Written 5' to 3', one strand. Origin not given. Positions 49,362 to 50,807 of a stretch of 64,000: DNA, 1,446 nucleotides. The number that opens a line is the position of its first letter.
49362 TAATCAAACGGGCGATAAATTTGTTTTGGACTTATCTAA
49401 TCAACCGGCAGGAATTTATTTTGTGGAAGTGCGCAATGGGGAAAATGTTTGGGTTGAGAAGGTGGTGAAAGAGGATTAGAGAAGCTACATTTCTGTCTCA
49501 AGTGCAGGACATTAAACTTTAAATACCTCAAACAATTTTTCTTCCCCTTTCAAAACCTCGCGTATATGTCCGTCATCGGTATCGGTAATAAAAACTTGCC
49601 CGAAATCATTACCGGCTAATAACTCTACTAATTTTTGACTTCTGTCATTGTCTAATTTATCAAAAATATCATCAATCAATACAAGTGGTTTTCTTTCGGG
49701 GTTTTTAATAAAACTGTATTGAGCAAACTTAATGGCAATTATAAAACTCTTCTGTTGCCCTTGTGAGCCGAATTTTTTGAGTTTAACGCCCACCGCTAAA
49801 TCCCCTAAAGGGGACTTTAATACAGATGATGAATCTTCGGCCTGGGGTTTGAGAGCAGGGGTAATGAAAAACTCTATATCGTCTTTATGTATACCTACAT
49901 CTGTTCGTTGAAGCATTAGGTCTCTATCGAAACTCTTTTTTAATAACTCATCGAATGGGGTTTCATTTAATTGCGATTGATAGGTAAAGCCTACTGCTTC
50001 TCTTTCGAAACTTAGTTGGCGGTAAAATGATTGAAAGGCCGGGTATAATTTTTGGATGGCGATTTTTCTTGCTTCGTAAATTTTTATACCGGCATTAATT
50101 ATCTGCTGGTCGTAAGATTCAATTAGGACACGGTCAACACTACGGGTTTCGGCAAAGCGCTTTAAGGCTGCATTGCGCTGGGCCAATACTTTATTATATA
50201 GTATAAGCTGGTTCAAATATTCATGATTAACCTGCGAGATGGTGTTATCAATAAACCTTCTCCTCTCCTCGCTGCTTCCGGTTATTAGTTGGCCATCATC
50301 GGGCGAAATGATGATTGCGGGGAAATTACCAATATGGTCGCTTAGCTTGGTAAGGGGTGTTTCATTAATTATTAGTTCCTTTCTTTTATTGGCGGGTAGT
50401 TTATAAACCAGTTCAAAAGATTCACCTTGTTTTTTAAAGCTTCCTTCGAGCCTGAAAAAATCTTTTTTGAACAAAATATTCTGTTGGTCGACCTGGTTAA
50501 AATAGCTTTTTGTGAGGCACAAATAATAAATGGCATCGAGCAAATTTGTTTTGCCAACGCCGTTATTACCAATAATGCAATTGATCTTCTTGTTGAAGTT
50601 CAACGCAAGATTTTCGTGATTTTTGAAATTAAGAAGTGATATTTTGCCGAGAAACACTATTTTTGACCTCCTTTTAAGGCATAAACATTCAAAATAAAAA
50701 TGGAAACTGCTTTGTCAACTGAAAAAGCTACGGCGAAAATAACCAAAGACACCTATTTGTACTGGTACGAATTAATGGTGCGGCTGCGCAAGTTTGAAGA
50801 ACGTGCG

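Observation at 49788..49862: GC-rich hairpin repeat apparently inserted in frame inside recF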

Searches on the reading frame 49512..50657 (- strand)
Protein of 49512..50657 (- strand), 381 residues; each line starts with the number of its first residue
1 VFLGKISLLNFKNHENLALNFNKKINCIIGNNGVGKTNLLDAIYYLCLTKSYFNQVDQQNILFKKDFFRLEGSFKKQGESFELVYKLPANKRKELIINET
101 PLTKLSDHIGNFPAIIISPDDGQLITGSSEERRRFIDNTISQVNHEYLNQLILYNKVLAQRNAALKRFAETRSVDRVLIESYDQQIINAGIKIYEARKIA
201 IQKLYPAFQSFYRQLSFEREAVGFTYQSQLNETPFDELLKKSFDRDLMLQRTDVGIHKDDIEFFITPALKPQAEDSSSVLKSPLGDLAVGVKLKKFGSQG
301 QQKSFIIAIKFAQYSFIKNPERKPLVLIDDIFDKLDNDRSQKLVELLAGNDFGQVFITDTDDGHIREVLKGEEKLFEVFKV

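Call 5: search_protein_families(library=pfam, proteins=[window:49512-50657:-])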
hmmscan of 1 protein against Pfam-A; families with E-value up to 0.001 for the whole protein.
window:49512-50657:- (381 aa): 6 families
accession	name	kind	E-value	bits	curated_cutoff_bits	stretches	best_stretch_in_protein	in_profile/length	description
PF02463.25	SMC_N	-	1.3e-21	77.5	40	1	3-379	2-212/220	RecF/RecN/SMC N terminal domain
PF13476.12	AAA_23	-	1.4e-11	45.8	27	1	5-172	1-151/201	AAA domain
PF13175.12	AAA_15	-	2.4e-11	44.3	32.1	1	1-156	1-147/374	AAA ATPase domain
PF13304.12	AAA_21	-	3.9e-09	37.4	27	1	25-83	1-62/304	AAA domain, putative AbiEii toxin, Type IV TA system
PF13555.12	AAA_29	-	9.1e-06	25.8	27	1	5-56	3-57/61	P-loop containing region of AAA domain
PF11398.14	DUF2813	-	0.00042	20.2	21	1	1-94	1-87/372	Protein of unknown function (DUF2813)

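Call 6: search_solved_structures(query=window:49515-50657:-, show_alignments=3)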
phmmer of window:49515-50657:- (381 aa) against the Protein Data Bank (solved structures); distinct sequences matched with E-value up to 0.001: 18.
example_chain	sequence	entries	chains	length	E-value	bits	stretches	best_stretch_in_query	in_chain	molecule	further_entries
5z67_A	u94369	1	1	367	1.5e-32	116.7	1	1-362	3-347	DNA replication and repair protein RecF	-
5z69_A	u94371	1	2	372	1.6e-32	116.6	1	1-362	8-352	DNA replication and repair protein RecF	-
5z68_A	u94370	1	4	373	1.6e-32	116.5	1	1-362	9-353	DNA replication and repair protein RecF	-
2o5v_A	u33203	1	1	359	1.2e-19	74.2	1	3-262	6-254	DNA replication and repair protein recF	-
8a8j_A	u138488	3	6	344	3.5e-15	59.5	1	8-265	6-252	DNA replication and repair protein RecF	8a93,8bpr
5zwu_A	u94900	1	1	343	3.7e-15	59.5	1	8-265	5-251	DNA replication and repair protein RecF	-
1us8_A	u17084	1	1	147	1.1e-05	28.3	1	3-45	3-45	DNA DOUBLE-STRAND BREAK REPAIR RAD50 ATPASE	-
1f2t_A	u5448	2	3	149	1.2e-05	28.2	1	3-45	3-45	RAD50 ABC-ATPASE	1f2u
3aux_A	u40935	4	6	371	1.4e-05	28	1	1-89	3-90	DNA double-strand break repair rad50 ATPase | DNA double-strand break repair Rad50 ATPase,DNA double-strand break repair Rad50 ATPase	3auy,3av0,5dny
3qkt_A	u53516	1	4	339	1.5e-05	27.9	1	3-44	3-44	DNA double-strand break repair rad50 ATPase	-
5f3w_B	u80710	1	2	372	1.5e-05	27.8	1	1-89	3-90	DNA double-strand break repair Rad50 ATPase,DNA double-strand break repair Rad50 ATPase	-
3qku_A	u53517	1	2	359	1.5e-05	27.8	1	3-44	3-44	DNA double-strand break repair rad50 ATPase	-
1ii8_A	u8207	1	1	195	1.6e-05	27.8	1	3-44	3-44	Rad50 ABC-ATPase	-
4nci_A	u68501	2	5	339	1.7e-05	27.7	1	3-44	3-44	DNA double-strand break repair Rad50 ATPase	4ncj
3qkr_A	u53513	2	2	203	1.7e-05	27.7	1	3-44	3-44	DNA double-strand break repair rad50 ATPase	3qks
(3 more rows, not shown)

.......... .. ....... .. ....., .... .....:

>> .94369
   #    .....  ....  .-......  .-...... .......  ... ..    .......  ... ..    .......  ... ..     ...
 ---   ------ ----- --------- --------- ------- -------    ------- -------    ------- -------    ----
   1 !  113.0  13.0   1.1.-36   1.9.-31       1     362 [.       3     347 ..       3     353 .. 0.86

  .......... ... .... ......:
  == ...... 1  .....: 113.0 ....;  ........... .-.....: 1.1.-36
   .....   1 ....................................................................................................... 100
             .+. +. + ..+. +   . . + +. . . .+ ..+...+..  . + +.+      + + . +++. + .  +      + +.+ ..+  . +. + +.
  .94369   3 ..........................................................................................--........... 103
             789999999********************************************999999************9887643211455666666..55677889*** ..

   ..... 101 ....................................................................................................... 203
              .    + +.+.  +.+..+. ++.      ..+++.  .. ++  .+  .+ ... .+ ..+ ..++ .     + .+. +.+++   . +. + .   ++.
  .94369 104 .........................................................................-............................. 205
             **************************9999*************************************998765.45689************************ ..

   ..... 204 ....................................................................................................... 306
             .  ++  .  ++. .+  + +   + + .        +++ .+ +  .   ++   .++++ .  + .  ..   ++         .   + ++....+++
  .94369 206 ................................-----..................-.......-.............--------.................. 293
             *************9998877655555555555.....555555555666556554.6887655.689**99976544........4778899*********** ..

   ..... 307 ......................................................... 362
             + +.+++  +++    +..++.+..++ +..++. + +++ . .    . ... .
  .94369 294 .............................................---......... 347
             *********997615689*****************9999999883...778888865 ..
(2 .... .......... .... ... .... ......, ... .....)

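Call 9: find_homologous_proteins(query=window:49515-50657:-, max_evalue=1e-20)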
Query window:49515-50657:- (381 aa): 8000 proteins with E <= 1e-20 among 8000 candidates; the best 120 are listed.
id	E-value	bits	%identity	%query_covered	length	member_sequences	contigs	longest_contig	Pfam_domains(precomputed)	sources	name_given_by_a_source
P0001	6.2e-246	833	100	100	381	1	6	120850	PF13175.13,PF13476.13,PF13555.13,PF02463.26,PF13304.13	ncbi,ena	-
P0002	1.1e-208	711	85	100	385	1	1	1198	PF13175.13,PF13476.13,PF02463.26,PF13304.13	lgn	-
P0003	9.7e-183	626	76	100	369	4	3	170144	PF13175.13,PF13476.13,PF13555.13,PF02463.26,PF13304.13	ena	-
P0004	1.2e-179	615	75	100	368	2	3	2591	PF13175.13,PF13476.13,PF13555.13,PF02463.26,PF13304.13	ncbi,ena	-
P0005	3.2e-179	614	76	100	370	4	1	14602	PF13175.13,PF13476.13,PF13555.13,PF02463.26,PF13304.13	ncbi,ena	-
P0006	8.5e-178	609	75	100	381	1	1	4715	PF13175.13,PF13476.13,PF13555.13,PF02463.26,PF13304.13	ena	-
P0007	9.1e-178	609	74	100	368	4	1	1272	PF10088.16,PF13175.13,PF13476.13,PF13555.13,PF02463.26,PF13304.13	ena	-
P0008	3.8e-177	607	75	100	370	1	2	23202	PF13175.13,PF13476.13,PF02463.26,PF13304.13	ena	-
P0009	6.7e-177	606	74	100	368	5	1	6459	PF10088.16,PF13175.13,PF13476.13,PF13555.13,PF02463.26,PF13304.13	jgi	-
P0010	2.0e-175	602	75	100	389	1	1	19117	PF13175.13,PF13476.13,PF13555.13,PF02463.26,PF13304.13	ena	-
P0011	2.0e-175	601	71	100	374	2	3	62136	PF13175.13,PF13476.13,PF02463.26,PF13304.13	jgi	jgi:DNA replication and repair protein RecF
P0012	2.1e-175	601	74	99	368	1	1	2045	PF13175.13,PF13476.13,PF02463.26,PF13304.13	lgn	-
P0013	2.6e-175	601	73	100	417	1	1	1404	PF13175.13,PF13476.13,PF13555.13,PF02463.26,PF13304.13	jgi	jgi:DNA replication and repair protein RecF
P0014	4.6e-175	600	73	100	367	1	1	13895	PF13175.13,PF13476.13,PF13555.13,PF02463.26,PF13304.13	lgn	-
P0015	8.6e-175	599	74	99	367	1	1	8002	PF13175.13,PF13476.13,PF13555.13,PF02463.26,PF13304.13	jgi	-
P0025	1.3e-165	569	68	100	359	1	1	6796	PF13175.13,PF13476.13,PF02463.26,PF13304.13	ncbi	-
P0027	4.6e-163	561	69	100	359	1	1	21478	PF13175.13,PF13476.13,PF02463.26,PF13304.13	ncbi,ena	-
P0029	1.6e-160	553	66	100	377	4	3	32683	PF13175.13,PF13476.13,PF02463.26,PF13304.13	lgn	-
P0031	4.5e-160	551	67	100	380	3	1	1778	PF13175.13,PF13476.13,PF02463.26,PF13304.13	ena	-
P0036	8.5e-159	547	67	100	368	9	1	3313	PF13175.13,PF13476.13,PF02463.26,PF13304.13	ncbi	-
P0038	2.4e-157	542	71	90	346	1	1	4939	-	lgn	-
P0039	1.9e-156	539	65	100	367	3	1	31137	PF13175.13,PF13476.13,PF02463.26,PF13304.13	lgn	-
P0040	1.2e-155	537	65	100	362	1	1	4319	PF13175.13,PF13476.13,PF02463.26,PF13304.13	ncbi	-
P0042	1.5e-155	536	66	100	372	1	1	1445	PF13175.13,PF13476.13,PF02463.26,PF13304.13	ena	-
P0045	3.0e-154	532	63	100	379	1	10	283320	PF13175.13,PF13476.13,PF02463.26,PF13304.13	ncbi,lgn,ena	-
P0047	8.6e-154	530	64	100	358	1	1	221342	PF13175.13,PF13476.13,PF02463.26,PF13304.13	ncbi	-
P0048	1.5e-152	526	65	100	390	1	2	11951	PF13175.13,PF13476.13,PF02463.26,PF13304.13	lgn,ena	-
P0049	3.8e-152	525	64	100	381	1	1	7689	PF13175.13,PF13476.13,PF02463.26,PF13304.13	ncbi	-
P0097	1.7e-118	414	61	84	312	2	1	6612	PF02463.26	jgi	-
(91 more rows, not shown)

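Call 13: find_related_loci(query=window:49515-50657:-, collection=genome_contigs, flank=10000)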
Query window:49515-50657:- (381 aa) in genome_contigs; peptide patterns used: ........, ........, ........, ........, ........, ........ (x = any residue, [..] = any of these).
600 stretches matched a pattern (row limit reached: there are more); 587 encode a relative of the query (tblastn E <= 1e-3); the best 80 are kept; 80 distinct loci.
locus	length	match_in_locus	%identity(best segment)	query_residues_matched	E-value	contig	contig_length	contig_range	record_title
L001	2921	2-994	68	42-381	8e-159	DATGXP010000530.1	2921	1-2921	MAG TPA_asm: Chitinophagales bacterium isolate SMAG_U10612 k141_281197, whole genome shotgun sequence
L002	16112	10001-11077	59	1-381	7e-149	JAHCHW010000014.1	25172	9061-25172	MAG: Chitinophagales bacterium isolate TGS_BAC7 BAC7_14, whole genome shotgun sequence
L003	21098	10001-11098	59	1-381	2e-144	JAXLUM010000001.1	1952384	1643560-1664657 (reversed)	MAG: Chitinophagales bacterium isolate STL-BAC30 C1.107.fa-1, whole genome shotgun sequence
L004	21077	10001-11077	47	1-378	9e-106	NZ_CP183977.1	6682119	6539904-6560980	Pedobacter sp. R-06 chromosome, complete genome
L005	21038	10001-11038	47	1-368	6e-105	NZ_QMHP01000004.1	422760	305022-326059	Nubsella zeaxanthinifaciens strain TDMA-5 contig4, whole genome shotgun sequence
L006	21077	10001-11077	46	1-378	1e-104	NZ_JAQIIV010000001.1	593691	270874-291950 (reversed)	MAG: Pedobacter terrae isolate bin2 tig00000291, whole genome shotgun sequence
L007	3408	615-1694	46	1-378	2e-105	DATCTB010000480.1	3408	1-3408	MAG TPA_asm: Bacteroidales bacterium isolate SMAG_U7320 k141_64398, whole genome shotgun sequence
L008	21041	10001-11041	46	1-379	5e-103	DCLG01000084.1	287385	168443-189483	MAG TPA_asm: Pedobacter sp. UBA1654 UBA1654_contig_89, whole genome shotgun sequence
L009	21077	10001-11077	46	1-381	4e-102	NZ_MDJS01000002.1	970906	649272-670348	Mucilaginibacter sp. PPCGB 2223 NODE_2_length_970906_cov_152.094_ID_400, whole genome shotgun sequence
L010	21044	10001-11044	46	1-370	1e-101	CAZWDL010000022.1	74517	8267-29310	MAG TPA_asm: uncultured Saprospiraceae bacterium isolate SRP141376_co3_88 genome assembly, contig: NODE_761_length_74517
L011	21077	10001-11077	46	1-378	2e-101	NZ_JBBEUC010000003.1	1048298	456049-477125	Pedobacter sp. GR22-6 P._sp._GR22-6_LCCC_2158_contig_3, whole genome shotgun sequence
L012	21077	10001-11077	45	1-378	5e-101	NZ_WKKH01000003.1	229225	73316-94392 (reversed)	Pedobacter petrophilus strain LMG 29686 Contig003, whole genome shotgun sequence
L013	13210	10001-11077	45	1-381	6e-101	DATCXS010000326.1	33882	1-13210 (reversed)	MAG TPA_asm: Mucilaginibacter sp. isolate SMAG_U7445 k141_189988, whole genome shotgun sequence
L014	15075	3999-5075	46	1-378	1e-100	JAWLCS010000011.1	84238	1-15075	MAG: Bacteroidales bacterium isolate 15dZY3.bin.68 NODE_503_length_84238_cov_23.007143, whole genome shotgun sequence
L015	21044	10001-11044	45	1-380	9e-101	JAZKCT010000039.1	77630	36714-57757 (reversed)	MAG: Bacteroidota bacterium isolate DC_HB_01_SPN181219-bin006 DCHB01SPN_B006_0_000000000039, whole genome shotgun sequen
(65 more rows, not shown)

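Call 14: find_encoding_contigs(protein=P0001, flank=10000, max_places=6)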
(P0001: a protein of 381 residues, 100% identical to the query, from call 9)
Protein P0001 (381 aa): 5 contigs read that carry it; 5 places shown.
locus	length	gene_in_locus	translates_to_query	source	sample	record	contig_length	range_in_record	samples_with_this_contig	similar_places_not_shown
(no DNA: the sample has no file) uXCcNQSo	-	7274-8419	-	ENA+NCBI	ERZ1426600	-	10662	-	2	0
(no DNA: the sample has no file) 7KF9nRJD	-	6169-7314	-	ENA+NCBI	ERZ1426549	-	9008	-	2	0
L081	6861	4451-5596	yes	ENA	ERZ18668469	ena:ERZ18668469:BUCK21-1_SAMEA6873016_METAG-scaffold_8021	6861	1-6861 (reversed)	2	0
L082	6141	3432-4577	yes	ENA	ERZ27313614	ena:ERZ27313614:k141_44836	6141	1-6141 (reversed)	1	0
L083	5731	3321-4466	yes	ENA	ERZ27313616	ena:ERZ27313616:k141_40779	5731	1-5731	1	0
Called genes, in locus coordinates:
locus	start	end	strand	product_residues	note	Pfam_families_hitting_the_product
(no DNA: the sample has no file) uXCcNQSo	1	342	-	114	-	?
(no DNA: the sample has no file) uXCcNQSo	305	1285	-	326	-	PF13086:AAA_11 (faint), PF00580:UvrD-helicase (faint), PF02562:PhoH, PF13604:AAA_30, PF13245:AAA_19 (weak)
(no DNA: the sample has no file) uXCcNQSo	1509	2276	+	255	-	PF01887:SAM_HAT_N, PF20257:SAM_HAT_C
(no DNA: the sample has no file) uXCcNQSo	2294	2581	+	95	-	PF03992:ABM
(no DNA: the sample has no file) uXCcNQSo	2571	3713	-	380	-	-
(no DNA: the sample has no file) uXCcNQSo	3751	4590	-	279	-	PF00753:Lactamase_B, PF23023:Anti-Pycsar_Apyc1 (weak)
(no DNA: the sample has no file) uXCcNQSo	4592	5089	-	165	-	PF00885:DMRL_synthase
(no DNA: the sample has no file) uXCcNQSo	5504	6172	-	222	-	PF13181:TPR_8 (faint), PF07719:TPR_2 (faint), PF00515:TPR_1 (faint), PF13424:TPR_12 (faint), PF13428:TPR_14 (faint), PF13432:TPR_16 (faint), PF13176:TPR_7 (faint), PF13174:TPR_6 (weak)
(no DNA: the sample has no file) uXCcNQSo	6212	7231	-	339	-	PF00676:E1_dh, PF02775:TPP_enzyme_C, PF13292:DXP_synthase_N, PF00456:Transketolase_N (faint)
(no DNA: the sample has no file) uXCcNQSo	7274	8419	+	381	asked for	PF02463:SMC_N, PF13175:AAA_15, PF13476:AAA_23, PF13555:AAA_29 (faint), PF13304:AAA_21 (weak)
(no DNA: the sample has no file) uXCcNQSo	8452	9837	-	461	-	-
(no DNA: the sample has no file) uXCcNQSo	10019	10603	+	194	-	PF19630:DUF6134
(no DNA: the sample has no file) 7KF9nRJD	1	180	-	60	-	?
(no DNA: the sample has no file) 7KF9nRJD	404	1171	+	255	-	PF01887:SAM_HAT_N, PF20257:SAM_HAT_C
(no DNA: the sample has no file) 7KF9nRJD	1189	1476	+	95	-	PF03992:ABM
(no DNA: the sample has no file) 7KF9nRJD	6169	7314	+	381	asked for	PF02463:SMC_N, PF13175:AAA_15, PF13476:AAA_23, PF13555:AAA_29 (faint), PF13304:AAA_21 (weak)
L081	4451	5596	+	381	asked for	PF02463:SMC_N, PF13175:AAA_15, PF13476:AAA_23, PF13555:AAA_29 (faint), PF13304:AAA_21 (weak)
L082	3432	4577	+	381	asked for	PF02463:SMC_N, PF13175:AAA_15, PF13476:AAA_23, PF13555:AAA_29 (faint), PF13304:AAA_21 (weak)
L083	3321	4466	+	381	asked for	PF02463:SMC_N, PF13175:AAA_15, PF13476:AAA_23, PF13555:AAA_29 (faint), PF13304:AAA_21 (weak)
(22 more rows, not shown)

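Call 15: find_encoding_contigs(protein=P0002, flank=10000, max_places=3)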
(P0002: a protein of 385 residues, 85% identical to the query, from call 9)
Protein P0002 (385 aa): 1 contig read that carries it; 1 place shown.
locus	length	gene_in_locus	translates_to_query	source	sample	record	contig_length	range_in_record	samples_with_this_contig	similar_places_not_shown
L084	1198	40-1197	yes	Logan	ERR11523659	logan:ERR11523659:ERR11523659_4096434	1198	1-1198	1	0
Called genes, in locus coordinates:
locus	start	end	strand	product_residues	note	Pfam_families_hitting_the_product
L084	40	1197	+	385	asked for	PF02463:SMC_N, PF13175:AAA_15, PF13476:AAA_23, PF13304:AAA_21 (weak)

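Call 16: find_encoding_contigs(protein=P0029, flank=10000, max_places=2)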
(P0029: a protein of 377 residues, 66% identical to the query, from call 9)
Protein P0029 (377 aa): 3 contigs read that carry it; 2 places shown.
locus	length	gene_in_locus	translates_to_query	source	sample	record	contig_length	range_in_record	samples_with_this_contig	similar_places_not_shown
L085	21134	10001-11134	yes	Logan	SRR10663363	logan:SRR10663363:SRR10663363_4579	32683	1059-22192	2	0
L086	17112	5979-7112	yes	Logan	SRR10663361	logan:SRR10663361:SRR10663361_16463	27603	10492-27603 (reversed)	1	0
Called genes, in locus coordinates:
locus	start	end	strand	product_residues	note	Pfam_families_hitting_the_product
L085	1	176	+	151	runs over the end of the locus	PF09917:DUF2147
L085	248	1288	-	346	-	PF01210:NAD_Gly3P_dh_N, PF03446:NAD_binding_2 (faint), PF07479:NAD_Gly3P_dh_C, PF20618:GPD_NAD_C_bact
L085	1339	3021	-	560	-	PF01553:Acyltransferase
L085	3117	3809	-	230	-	PF00072:Response_reg, PF00486:Trans_reg_C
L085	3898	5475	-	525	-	PF00512:HisKA, PF02518:HATPase_c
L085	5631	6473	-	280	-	PF00753:Lactamase_B, PF23023:Anti-Pycsar_Apyc1 (weak)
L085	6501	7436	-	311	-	PF08241:Methyltransf_11 (weak)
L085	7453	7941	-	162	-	PF00885:DMRL_synthase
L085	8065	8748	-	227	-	PF21545:T7SS_EccA1_N, PF13432:TPR_16 (faint), PF00515:TPR_1 (faint), PF07719:TPR_2 (faint), PF14559:TPR_19 (faint), PF13181:TPR_8 (faint), PF13424:TPR_12 (weak), PF13174:TPR_6, +1 more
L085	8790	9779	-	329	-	PF00676:E1_dh, PF02775:TPP_enzyme_C (weak), PF13292:DXP_synthase_N (weak)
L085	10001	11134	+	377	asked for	PF02463:SMC_N, PF13175:AAA_15, PF13476:AAA_23, PF13304:AAA_21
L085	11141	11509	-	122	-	PF13620:CarboxypepD_reg, PF22904:NOMO1-like_2nd (weak), PF13715:CarbopepD_reg_2 (weak), PF17210:SdrD_B (weak)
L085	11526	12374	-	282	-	PF00106:adh_short, PF08659:KR (weak), PF13561:adh_short_C2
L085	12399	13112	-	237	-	PF00535:Glycos_transf_2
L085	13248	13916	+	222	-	PF00535:Glycos_transf_2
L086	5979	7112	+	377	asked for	PF02463:SMC_N, PF13175:AAA_15, PF13476:AAA_23, PF13304:AAA_21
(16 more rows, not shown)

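Call 35: find_encoding_contigs(protein=P0039, flank=10000, max_places=1)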
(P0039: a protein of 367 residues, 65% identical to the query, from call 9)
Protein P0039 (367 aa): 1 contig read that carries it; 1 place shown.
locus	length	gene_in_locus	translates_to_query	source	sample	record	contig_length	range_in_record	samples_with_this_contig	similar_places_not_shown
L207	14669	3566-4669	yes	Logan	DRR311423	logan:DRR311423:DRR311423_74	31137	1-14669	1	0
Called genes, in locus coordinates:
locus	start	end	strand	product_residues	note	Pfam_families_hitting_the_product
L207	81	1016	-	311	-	PF08241:Methyltransf_11, PF13649:Methyltransf_25 (weak)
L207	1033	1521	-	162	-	PF00885:DMRL_synthase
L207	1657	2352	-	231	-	PF21545:T7SS_EccA1_N (weak), PF25064:ARM_TT21_5th (faint), PF13432:TPR_16 (faint), PF00515:TPR_1 (faint), PF07719:TPR_2 (faint), PF13181:TPR_8 (faint), PF13424:TPR_12 (weak), PF13174:TPR_6, +1 more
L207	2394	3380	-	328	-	PF00676:E1_dh, PF02775:TPP_enzyme_C (weak), PF13292:DXP_synthase_N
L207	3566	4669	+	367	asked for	PF02463:SMC_N, PF13175:AAA_15, PF13476:AAA_23, PF13304:AAA_21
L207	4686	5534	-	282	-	PF00106:adh_short, PF08659:KR (weak), PF13561:adh_short_C2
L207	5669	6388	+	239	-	PF00535:Glycos_transf_2, PF10111:Glyco_tranf_2_2 (weak), PF13641:Glyco_tranf_2_3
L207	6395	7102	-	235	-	PF00535:Glycos_transf_2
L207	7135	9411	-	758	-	PF19830:DUF6311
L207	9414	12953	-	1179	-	PF02463:SMC_N, PF13175:AAA_15, PF13304:AAA_21 (faint), PF13476:AAA_23, PF24161:CCDC39 (faint), PF06470:SMC_hinge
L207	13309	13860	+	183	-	-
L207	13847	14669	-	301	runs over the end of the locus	-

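Call 36: find_encoding_contigs(protein=P0031, flank=3000, max_places=1)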
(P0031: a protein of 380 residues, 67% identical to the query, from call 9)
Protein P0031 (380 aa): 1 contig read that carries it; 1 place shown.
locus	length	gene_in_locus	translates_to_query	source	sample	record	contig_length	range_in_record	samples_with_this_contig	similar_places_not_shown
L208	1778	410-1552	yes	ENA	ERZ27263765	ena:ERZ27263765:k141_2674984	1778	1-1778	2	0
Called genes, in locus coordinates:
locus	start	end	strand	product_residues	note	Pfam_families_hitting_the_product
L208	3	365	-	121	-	?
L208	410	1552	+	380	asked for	PF02463:SMC_N, PF13175:AAA_15, PF13476:AAA_23, PF13304:AAA_21 (weak)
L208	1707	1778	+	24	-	?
